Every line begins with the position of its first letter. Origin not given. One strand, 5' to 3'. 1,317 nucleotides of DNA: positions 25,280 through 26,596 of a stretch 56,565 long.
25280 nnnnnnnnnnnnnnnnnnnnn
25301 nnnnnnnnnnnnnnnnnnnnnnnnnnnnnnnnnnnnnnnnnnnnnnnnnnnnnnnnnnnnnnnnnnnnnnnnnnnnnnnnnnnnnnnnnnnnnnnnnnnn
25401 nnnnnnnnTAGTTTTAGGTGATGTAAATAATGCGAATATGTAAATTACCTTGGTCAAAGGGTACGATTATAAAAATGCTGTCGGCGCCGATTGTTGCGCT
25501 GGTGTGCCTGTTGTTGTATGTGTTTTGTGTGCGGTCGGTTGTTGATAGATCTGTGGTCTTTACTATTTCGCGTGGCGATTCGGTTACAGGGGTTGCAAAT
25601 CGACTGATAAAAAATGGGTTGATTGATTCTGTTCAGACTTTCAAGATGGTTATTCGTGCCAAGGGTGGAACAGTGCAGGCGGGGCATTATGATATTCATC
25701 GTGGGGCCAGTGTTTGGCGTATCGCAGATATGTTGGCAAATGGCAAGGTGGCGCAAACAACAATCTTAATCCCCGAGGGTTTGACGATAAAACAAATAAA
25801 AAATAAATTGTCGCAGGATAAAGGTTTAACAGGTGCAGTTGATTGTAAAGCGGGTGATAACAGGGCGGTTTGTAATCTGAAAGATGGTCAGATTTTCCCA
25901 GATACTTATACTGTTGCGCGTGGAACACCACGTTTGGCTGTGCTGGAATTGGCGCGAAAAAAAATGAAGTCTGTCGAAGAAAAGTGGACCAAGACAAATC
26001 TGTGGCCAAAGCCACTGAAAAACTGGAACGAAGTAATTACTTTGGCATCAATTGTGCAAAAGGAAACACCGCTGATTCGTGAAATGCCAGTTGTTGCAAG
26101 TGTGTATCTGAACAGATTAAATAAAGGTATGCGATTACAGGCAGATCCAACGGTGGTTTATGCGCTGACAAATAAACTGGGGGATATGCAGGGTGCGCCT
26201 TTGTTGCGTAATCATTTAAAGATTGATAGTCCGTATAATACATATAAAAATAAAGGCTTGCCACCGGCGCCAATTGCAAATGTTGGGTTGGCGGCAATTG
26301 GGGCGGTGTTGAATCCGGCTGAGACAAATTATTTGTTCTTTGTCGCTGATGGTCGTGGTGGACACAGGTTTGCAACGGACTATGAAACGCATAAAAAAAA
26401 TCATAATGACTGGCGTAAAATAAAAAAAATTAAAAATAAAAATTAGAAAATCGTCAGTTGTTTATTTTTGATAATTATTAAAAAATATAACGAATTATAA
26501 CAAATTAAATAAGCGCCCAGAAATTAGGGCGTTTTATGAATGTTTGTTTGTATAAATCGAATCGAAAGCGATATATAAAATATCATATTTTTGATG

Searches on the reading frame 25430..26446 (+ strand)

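Call 51: search_protein_families(library=pfam, proteins=[window:25430-26446:+], max_evalue=0.00001)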
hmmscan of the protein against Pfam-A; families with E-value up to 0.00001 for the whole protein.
window:25430-26446:+ (338 aa): 1 family
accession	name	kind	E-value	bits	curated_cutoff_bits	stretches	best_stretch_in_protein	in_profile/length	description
PF02618.21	YceG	-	6.6e-81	272.2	32.4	1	44-326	1-274/275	YceG-like family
